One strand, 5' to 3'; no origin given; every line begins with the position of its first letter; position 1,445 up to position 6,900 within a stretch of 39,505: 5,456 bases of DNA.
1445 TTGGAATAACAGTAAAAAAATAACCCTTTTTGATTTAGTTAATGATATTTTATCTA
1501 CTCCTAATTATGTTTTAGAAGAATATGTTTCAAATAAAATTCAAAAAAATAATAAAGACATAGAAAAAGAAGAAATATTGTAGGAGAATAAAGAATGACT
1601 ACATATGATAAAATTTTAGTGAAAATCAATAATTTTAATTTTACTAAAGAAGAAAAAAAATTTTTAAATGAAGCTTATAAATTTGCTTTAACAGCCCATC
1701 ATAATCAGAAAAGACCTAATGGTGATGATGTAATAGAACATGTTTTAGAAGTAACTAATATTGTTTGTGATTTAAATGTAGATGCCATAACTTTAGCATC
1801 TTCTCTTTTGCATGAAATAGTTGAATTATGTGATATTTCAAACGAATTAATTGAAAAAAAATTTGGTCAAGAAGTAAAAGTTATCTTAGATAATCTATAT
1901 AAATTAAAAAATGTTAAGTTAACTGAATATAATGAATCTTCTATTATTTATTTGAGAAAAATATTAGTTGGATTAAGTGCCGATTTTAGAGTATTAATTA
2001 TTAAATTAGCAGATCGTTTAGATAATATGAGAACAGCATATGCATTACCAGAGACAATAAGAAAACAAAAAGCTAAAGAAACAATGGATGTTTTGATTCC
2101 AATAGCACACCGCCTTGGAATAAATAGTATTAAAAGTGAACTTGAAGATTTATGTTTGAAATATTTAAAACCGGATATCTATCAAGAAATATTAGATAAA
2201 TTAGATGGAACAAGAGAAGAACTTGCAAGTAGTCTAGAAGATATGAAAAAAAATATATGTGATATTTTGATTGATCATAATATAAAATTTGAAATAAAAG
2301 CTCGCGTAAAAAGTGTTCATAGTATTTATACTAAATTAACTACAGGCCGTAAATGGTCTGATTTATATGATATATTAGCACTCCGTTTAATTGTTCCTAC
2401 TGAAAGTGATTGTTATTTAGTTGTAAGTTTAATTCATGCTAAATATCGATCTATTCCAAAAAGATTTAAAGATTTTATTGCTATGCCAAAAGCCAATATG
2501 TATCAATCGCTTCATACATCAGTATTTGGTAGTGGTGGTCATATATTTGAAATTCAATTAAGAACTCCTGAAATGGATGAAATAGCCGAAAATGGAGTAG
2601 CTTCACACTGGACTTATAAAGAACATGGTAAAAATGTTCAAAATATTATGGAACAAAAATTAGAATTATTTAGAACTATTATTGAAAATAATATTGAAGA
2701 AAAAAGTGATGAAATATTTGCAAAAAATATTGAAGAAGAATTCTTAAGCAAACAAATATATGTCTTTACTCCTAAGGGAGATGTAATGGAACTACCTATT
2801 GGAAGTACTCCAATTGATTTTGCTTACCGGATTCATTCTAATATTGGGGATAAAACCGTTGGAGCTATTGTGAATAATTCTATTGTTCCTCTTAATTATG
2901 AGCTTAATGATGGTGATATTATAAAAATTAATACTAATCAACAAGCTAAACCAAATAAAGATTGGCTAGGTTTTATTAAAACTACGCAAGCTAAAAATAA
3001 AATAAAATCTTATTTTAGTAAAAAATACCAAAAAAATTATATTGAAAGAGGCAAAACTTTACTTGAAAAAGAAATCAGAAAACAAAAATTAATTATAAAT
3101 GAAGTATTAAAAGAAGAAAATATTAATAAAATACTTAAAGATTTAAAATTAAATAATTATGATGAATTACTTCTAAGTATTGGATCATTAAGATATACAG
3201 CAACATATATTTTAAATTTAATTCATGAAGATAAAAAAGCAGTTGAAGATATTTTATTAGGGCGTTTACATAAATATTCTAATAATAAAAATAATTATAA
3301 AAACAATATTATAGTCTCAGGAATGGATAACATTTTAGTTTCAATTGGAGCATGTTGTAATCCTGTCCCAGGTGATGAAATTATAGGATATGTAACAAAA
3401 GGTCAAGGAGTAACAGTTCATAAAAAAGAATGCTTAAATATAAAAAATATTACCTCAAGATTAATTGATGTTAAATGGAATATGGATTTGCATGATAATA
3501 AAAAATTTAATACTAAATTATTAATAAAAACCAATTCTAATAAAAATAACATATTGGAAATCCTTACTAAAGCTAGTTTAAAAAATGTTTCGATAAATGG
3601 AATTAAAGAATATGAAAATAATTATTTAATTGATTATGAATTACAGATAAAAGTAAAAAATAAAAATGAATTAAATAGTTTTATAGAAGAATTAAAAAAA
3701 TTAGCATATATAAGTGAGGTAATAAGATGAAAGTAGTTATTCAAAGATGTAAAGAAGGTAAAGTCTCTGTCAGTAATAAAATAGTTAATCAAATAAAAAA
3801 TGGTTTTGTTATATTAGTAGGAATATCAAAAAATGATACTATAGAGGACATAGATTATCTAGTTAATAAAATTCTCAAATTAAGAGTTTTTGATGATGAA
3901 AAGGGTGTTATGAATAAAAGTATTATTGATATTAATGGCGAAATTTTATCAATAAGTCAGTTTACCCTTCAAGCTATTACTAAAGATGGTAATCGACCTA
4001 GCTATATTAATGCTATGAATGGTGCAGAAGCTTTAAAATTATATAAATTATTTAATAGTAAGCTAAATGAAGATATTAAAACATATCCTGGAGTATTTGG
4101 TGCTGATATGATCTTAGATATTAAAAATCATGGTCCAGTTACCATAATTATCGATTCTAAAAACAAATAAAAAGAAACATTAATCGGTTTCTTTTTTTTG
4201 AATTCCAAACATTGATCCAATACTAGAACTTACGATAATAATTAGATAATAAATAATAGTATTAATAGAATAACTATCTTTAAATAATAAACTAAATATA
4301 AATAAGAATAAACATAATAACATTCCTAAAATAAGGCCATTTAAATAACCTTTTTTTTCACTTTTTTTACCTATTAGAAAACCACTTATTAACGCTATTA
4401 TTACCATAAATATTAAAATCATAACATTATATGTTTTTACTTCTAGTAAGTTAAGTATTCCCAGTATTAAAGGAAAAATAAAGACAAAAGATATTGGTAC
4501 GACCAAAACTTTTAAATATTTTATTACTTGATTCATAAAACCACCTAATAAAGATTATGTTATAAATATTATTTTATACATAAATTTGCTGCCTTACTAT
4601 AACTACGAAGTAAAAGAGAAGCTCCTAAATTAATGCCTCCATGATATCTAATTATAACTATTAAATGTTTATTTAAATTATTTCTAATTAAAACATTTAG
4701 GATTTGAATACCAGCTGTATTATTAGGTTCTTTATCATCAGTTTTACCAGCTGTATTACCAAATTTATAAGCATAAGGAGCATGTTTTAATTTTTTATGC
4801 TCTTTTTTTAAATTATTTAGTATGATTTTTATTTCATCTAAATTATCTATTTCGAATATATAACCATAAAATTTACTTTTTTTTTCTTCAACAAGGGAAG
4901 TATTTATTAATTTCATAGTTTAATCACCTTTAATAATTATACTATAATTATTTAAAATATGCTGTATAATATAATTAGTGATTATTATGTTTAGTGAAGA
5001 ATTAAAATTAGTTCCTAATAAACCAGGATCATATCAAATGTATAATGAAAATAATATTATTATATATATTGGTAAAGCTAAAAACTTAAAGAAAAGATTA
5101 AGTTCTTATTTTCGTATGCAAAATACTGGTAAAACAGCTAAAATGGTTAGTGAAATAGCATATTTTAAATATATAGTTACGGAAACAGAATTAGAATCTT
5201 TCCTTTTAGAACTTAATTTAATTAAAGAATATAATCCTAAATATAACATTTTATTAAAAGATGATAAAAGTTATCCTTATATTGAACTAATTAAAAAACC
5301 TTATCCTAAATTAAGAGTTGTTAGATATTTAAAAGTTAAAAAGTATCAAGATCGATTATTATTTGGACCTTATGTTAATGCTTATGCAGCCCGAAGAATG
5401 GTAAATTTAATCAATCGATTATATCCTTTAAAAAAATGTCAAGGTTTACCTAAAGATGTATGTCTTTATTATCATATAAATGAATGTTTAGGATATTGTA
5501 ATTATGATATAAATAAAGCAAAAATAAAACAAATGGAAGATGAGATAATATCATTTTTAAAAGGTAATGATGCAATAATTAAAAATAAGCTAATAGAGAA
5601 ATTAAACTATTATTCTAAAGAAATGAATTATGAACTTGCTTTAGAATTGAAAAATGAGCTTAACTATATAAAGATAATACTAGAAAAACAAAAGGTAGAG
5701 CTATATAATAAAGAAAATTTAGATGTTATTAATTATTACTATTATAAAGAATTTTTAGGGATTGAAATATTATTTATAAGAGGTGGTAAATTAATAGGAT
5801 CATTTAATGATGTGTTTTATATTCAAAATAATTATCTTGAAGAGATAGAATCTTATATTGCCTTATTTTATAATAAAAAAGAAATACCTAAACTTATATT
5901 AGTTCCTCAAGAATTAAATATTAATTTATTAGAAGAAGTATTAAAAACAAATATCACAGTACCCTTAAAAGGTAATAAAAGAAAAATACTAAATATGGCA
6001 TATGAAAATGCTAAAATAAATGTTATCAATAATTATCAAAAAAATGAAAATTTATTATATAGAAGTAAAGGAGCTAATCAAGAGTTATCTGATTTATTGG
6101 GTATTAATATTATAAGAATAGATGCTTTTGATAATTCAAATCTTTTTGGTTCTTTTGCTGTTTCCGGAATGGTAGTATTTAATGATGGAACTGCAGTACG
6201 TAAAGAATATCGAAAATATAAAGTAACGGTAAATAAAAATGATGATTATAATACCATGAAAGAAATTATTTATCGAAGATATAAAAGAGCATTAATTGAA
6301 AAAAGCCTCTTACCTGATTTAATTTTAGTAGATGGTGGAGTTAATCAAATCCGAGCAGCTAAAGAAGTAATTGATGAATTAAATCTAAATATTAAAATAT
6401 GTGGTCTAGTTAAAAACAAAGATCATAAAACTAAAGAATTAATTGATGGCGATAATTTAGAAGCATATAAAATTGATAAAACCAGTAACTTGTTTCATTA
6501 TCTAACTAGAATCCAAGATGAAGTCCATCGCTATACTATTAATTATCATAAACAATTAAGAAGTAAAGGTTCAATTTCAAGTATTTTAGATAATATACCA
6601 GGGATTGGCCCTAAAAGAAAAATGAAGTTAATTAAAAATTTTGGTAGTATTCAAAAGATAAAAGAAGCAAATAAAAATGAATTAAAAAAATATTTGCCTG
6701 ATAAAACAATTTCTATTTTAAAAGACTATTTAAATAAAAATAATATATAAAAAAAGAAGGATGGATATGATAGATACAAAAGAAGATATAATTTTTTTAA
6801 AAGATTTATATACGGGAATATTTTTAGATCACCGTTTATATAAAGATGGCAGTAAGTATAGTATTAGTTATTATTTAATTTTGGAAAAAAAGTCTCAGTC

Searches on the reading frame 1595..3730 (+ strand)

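Call 46: search_protein_families(library=pfam, proteins=[window:1595-3730:+], max_evalue=0.00001)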
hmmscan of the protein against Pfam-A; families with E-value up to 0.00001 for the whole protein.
window:1595-3730:+ (711 aa): 4 families
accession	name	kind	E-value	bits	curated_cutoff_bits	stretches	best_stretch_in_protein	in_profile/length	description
PF04607.23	RelA_SpoT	-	2e-34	118.7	27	1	237-345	2-112/113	Region found in RelA / SpoT proteins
PF13328.12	HD_4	-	2.4e-33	115.5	27.2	1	27-176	1-155/156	HD domain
PF02824.27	TGS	-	1.2e-22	80.1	22.2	1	388-446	1-59/60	TGS domain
PF19296.4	RelA_AH_RIS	-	4.8e-09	37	23.8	1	463-609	6-168/185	RelA/SpoT, AH and RIS domains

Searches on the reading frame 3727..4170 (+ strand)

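Call 46: search_protein_families(library=pfam, proteins=[window:3727-4170:+], max_evalue=0.00001)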
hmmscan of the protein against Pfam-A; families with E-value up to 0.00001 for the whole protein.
window:3727-4170:+ (147 aa): 1 family
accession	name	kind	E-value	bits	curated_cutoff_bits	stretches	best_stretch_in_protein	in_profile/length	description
PF02580.21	Tyr_Deacylase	-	1.4e-51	175.1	25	1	2-143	1-144/144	D-Tyr-tRNA(Tyr) deacylase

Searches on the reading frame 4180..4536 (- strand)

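Call 46: search_protein_families(library=pfam, proteins=[window:4180-4536:-], max_evalue=0.00001)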
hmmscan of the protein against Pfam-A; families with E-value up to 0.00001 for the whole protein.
window:4180-4536:- (118 aa): 1 family
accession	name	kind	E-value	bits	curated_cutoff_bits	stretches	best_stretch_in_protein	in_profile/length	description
PF12670.12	DUF3792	-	2.9e-14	53.7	31.3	1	5-111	3-115/115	Protein of unknown function (DUF3792)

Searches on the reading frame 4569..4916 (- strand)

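Call 46: search_protein_families(library=pfam, proteins=[window:4569-4916:-], max_evalue=0.00001)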
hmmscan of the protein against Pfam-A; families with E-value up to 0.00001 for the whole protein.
window:4569-4916:- (115 aa): 1 family
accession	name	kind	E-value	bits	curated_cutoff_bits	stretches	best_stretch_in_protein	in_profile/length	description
PF01205.25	UPF0029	-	3.6e-27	94.9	27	1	12-113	1-106/107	Uncharacterized protein family UPF0029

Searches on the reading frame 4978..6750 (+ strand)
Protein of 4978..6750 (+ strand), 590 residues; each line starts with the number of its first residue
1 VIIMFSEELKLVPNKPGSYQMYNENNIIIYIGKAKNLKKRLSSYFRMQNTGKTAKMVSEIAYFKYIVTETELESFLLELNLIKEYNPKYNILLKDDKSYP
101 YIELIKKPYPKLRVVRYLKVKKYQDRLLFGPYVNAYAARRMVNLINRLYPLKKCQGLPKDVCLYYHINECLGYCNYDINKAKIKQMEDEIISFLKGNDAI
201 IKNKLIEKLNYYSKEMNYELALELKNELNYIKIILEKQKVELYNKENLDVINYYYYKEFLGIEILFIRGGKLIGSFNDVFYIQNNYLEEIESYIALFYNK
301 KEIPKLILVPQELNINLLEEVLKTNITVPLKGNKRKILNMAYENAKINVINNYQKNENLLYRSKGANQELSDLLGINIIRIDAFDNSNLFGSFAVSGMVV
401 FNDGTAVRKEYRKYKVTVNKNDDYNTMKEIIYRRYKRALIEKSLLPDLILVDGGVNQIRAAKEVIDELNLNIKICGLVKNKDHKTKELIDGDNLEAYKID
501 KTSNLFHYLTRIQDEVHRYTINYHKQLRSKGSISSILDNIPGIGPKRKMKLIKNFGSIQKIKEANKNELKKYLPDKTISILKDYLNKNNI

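Call 46: search_protein_families(library=pfam, proteins=[window:4978-6750:+], max_evalue=0.00001)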
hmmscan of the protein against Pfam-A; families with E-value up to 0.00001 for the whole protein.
window:4978-6750:+ (590 aa): 5 families
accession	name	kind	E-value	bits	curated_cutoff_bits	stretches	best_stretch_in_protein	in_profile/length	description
PF08459.17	UvrC_RNaseH_dom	-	6.2e-47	159.8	22.3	1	378-521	10-159/159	UvrC RNAse H endonuclease domain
PF22920.2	UvrC_RNaseH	-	1.4e-19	70.6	24.3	1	247-349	1-113/116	UvrC Ribonuclease H-like domain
PF01541.30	GIY-YIG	-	2.4e-10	41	22.6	1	17-90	3-78/78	GIY-YIG catalytic domain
PF14520.12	HHH_5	-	4.7e-07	30.6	27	1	536-571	3-39/57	Helix-hairpin-helix domain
PF02151.25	UVR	-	8.7e-06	25.8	21.5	0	203-232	5-34/36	UvrB/uvrC motif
